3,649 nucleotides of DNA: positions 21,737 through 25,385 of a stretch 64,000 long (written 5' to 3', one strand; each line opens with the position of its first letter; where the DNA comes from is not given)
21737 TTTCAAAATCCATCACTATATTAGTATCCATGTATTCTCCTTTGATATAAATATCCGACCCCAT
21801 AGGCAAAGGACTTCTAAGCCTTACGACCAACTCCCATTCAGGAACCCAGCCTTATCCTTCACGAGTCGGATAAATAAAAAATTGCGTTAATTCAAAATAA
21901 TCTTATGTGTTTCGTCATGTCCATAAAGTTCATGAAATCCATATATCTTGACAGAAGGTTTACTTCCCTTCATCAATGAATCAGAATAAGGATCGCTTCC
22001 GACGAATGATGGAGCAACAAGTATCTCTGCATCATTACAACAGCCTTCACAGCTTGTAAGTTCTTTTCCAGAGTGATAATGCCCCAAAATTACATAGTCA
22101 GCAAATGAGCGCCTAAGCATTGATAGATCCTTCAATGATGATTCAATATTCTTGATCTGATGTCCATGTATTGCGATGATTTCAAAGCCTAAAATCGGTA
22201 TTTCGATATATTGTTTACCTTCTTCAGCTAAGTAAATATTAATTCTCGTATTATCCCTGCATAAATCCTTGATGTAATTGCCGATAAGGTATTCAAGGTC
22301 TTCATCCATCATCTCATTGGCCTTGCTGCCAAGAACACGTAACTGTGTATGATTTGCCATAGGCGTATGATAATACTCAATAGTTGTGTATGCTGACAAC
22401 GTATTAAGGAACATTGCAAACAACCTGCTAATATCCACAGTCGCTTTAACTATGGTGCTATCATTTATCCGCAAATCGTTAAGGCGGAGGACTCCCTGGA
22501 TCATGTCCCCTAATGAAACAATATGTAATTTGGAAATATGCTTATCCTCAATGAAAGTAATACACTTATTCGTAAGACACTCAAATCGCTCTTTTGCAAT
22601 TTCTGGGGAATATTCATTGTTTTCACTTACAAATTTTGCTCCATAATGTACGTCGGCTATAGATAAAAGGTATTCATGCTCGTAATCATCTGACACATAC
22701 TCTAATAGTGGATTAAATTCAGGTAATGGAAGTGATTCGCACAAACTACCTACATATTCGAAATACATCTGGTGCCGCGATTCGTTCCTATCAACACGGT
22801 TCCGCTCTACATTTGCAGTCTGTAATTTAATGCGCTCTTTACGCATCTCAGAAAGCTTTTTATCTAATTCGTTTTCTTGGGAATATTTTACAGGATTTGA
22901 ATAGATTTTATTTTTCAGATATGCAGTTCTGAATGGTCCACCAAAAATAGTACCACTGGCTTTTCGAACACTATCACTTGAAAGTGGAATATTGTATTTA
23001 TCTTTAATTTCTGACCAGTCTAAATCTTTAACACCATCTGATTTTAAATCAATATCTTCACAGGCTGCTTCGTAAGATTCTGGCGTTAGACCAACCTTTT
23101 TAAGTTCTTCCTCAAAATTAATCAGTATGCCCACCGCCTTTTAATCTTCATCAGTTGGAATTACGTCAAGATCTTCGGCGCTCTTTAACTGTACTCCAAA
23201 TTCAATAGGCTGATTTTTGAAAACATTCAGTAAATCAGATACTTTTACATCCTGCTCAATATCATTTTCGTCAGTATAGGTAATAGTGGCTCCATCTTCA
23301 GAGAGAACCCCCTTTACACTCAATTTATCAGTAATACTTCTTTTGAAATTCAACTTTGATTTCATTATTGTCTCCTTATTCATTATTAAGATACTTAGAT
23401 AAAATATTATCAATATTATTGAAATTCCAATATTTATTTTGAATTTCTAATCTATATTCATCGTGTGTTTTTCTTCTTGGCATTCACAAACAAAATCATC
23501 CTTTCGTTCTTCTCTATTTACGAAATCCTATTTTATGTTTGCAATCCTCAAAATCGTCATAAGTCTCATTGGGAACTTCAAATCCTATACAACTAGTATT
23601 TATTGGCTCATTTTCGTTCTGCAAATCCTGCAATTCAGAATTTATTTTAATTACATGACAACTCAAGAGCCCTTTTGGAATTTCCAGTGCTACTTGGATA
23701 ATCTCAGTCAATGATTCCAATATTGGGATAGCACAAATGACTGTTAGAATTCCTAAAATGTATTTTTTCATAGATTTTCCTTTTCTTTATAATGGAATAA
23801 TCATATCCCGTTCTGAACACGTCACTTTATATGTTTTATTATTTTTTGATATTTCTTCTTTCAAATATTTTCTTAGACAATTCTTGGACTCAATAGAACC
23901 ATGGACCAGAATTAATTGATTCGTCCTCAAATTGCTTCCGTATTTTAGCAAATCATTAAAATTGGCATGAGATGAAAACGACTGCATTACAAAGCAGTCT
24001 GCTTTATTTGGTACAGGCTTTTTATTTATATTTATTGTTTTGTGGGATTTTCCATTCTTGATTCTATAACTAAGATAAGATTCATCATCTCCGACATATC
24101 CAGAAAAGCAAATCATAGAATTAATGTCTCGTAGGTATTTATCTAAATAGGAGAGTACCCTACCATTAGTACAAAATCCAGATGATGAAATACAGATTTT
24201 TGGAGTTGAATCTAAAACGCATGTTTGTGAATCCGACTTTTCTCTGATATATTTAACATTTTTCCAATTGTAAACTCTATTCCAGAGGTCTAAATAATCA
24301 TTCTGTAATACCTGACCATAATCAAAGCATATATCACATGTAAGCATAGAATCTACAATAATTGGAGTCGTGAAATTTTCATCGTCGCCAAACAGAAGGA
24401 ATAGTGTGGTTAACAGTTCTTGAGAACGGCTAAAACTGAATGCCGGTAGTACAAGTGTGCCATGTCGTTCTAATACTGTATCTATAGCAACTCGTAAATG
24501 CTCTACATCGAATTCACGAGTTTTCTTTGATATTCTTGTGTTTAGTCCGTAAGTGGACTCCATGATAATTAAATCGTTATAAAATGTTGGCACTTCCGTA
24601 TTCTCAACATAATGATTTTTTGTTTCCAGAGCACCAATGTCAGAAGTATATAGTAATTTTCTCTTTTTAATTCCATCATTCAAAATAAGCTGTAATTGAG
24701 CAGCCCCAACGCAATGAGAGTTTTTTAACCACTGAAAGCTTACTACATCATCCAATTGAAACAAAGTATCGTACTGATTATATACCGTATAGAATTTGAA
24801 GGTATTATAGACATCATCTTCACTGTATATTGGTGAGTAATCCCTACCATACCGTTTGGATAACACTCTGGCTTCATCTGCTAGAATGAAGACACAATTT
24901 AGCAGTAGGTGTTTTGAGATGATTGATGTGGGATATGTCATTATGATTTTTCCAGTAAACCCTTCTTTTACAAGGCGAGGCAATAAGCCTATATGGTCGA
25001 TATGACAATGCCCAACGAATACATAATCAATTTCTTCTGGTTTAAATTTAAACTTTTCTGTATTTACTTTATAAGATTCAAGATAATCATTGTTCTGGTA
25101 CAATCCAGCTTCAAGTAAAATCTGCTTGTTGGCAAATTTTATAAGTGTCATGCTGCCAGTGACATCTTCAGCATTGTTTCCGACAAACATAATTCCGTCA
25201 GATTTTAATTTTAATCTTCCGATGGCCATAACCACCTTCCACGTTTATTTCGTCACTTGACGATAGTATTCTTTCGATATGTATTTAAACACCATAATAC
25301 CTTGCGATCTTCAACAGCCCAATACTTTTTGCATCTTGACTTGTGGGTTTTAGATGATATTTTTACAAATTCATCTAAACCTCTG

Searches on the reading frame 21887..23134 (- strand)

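Call 18: search_protein_families(library=phrogs, proteins=[window:21887-23134:-], max_evalue=0.001)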
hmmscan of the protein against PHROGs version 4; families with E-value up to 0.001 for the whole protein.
window:21887-23134:- (415 aa): 1 family
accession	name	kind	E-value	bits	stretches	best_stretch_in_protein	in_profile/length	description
phrog_284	-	DNA, RNA and nucleotide metabolism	3.4e-47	162.2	1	74-414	52-394/398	exonuclease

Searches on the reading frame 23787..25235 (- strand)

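Call 18: search_protein_families(library=phrogs, proteins=[window:23787-25235:-], max_evalue=0.001)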
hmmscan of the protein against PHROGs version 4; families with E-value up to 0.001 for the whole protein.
window:23787-25235:- (482 aa): 2 families
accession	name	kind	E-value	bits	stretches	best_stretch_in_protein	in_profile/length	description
phrog_36352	-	unknown function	7.6e-91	306.1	1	15-463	13-476/562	-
phrog_392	-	other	1.5e-05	25.7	1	28-219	25-173/348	metal-dependent hydrolase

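Call 33: search_protein_families(library=pfam, proteins=[window:23787-25235:-], max_evalue=0.001)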
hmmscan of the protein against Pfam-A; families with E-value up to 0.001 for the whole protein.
window:23787-25235:- (482 aa): 3 families
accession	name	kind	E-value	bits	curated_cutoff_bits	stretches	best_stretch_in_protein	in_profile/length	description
PF10996.14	Beta-Casp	-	5.1e-12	46.8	27.7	1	272-381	2-111/120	Beta-Casp domain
PF07521.17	RMMBL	-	8e-08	32.6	21.6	1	412-465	6-59/63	Zn-dependent metallo-hydrolase RNA specificity domain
PF00753.33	Lactamase_B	-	4.6e-07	30.4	22.7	1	26-98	5-73/196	Metallo-beta-lactamase superfamily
